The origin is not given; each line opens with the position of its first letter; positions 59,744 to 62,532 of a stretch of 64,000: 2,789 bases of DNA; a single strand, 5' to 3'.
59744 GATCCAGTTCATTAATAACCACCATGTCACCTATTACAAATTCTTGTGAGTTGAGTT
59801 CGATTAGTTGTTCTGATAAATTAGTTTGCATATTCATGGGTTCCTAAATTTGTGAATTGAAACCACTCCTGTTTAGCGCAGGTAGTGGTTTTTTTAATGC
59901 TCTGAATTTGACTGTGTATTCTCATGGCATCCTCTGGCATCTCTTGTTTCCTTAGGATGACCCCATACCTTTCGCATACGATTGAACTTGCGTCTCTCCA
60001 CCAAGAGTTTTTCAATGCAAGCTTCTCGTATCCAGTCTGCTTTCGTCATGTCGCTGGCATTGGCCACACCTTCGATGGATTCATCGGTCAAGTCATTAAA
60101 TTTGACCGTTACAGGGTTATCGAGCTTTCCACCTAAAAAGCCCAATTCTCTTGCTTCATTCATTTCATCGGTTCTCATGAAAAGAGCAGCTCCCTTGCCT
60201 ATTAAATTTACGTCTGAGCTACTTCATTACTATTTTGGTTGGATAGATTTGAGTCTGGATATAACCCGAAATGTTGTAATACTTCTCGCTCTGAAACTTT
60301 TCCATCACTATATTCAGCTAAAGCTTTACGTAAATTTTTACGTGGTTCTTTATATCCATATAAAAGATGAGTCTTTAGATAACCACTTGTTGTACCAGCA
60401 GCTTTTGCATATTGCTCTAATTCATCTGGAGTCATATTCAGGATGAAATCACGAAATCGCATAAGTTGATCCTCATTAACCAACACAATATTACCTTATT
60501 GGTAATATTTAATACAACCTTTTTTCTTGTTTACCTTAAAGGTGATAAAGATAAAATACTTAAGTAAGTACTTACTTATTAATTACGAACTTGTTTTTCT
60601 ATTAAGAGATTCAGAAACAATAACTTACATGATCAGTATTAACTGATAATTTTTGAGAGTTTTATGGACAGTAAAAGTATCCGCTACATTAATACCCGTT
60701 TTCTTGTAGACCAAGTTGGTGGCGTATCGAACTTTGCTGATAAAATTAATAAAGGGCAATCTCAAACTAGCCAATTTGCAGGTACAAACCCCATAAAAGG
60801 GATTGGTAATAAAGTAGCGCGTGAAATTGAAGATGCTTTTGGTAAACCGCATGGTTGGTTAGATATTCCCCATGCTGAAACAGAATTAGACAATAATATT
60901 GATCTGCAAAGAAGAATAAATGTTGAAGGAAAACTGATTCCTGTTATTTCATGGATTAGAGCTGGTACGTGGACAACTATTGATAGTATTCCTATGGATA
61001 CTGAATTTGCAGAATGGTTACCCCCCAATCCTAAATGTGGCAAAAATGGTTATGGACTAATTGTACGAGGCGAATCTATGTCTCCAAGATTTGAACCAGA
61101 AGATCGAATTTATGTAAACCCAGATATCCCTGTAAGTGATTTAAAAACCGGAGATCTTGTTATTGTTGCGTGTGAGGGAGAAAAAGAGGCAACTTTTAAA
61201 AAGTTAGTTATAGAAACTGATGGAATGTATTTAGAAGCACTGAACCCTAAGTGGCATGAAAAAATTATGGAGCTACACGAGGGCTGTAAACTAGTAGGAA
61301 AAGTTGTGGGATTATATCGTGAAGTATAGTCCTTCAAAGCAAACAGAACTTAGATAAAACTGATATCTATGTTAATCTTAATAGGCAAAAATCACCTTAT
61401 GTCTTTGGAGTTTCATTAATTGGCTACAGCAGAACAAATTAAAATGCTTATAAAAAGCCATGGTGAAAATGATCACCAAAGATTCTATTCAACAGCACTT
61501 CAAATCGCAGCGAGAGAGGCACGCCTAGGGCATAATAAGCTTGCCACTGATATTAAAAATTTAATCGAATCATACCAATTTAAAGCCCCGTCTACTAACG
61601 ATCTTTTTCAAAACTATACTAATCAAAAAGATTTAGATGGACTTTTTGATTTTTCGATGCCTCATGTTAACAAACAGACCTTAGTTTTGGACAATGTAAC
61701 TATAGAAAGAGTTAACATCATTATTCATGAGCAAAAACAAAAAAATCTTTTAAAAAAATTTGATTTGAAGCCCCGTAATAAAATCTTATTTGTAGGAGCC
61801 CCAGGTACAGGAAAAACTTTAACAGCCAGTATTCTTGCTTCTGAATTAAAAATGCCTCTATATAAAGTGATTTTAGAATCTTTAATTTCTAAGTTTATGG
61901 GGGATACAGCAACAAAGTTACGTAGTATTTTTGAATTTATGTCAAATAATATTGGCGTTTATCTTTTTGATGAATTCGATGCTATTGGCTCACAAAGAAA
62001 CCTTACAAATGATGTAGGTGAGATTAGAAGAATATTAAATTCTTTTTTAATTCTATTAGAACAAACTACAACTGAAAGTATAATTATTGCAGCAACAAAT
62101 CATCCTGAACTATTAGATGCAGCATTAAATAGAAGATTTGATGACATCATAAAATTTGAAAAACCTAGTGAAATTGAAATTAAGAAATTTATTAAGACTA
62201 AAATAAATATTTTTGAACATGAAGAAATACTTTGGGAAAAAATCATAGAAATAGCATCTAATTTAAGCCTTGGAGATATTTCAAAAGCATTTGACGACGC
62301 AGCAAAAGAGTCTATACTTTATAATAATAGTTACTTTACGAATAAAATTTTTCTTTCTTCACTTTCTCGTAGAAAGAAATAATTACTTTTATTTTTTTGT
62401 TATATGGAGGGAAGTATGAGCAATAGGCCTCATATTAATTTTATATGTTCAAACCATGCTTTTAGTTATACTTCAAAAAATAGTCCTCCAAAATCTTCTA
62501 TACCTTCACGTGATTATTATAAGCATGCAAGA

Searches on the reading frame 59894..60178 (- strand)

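Call 60: search_protein_families(library=phrogs, proteins=[window:59894-60178:-], max_evalue=0.001)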
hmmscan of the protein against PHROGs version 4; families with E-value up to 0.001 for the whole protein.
window:59894-60178:- (94 aa): 1 family
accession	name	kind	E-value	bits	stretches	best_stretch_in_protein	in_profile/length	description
phrog_36972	-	unknown function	1.1e-09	39.3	1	2-76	2-76/106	-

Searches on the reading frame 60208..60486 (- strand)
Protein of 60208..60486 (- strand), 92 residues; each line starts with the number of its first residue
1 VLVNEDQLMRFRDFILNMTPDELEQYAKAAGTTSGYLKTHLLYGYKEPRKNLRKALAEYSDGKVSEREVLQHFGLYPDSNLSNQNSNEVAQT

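Call 60: search_protein_families(library=phrogs, proteins=[window:60208-60486:-], max_evalue=0.001)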
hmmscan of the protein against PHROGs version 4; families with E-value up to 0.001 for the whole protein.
window:60208-60486:- (92 aa): 1 family
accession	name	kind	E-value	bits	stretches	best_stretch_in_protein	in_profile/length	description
phrog_35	-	transcription regulation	3.8e-07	31.3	1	6-87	73-154/181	transcriptional repressor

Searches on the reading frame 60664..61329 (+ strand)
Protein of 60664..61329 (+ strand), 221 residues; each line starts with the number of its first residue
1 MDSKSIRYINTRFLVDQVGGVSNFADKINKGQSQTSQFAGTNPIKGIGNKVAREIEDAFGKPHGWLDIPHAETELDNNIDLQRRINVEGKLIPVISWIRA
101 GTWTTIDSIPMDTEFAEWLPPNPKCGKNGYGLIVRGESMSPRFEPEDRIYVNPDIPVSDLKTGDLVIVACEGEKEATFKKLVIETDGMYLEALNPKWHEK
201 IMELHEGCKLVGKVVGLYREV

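Call 60: search_protein_families(library=phrogs, proteins=[window:60664-61329:+], max_evalue=0.001)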
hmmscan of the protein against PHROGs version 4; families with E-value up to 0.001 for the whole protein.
window:60664-61329:+ (221 aa): 6 families
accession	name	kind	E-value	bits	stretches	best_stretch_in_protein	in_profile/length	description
phrog_4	-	transcription regulation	7.2e-34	118.4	1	23-219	152-337/400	transcriptional repressor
phrog_12107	-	transcription regulation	3.6e-14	53.9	1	1-73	2-80/142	transcriptional repressor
phrog_8558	-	unknown function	6.2e-12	46.8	1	126-215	17-105/114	-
phrog_6201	-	transcription regulation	1.4e-07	32.4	1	133-217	32-114/121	CI-like repressor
phrog_5736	-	transcription regulation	2e-07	32.2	1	1-80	1-80/133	transcriptional regulator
phrog_811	-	DNA, RNA and nucleotide metabolism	0.00037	21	1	130-217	49-131/140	UmuD-like protein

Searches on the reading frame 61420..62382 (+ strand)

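Call 60: search_protein_families(library=phrogs, proteins=[window:61420-62382:+], max_evalue=0.001)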
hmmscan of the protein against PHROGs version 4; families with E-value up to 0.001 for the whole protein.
window:61420-62382:+ (320 aa): 15 families
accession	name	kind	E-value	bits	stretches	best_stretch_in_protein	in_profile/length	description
phrog_3757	-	unknown function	2.5e-85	288.1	1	1-318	1-327/367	-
phrog_10401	-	other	2.1e-32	113.7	1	66-279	419-606/667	ATPase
phrog_30773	-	unknown function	3.8e-20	72.8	1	112-295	189-381/666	-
phrog_9172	-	unknown function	1.2e-19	71.6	1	109-265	95-261/509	-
phrog_8638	-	unknown function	2.3e-17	63.8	1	112-263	298-453/568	-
phrog_168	-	DNA, RNA and nucleotide metabolism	3.8e-15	57.4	1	100-277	23-187/314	clamp loader of DNA polymerase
phrog_7485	-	unknown function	3.3e-14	53.7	1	36-293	148-400/430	-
phrog_29662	-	other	1.1e-10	42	1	121-261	351-485/548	ATP-dependent protease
phrog_5846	-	DNA, RNA and nucleotide metabolism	2e-07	31.6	1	115-289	33-194/380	clamp loader of DNA polymerase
phrog_4339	-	unknown function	2.4e-07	31.3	1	75-233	281-416/552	-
phrog_11838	-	DNA, RNA and nucleotide metabolism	4.3e-06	27.2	1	120-287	41-195/420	clamp loader of DNA polymerase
phrog_2107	-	other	0.0001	23.1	1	121-160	5-44/201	thymidylate kinase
phrog_249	-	moron, auxiliary metabolic gene and host takeover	0.00012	22.6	1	96-189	101-205/380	porphyrin biosynthesis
phrog_2376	-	other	0.00016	22.1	1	103-263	57-206/363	ATPase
phrog_50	-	DNA, RNA and nucleotide metabolism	0.00055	20.1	1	108-145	357-395/570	DnaC-like helicase loader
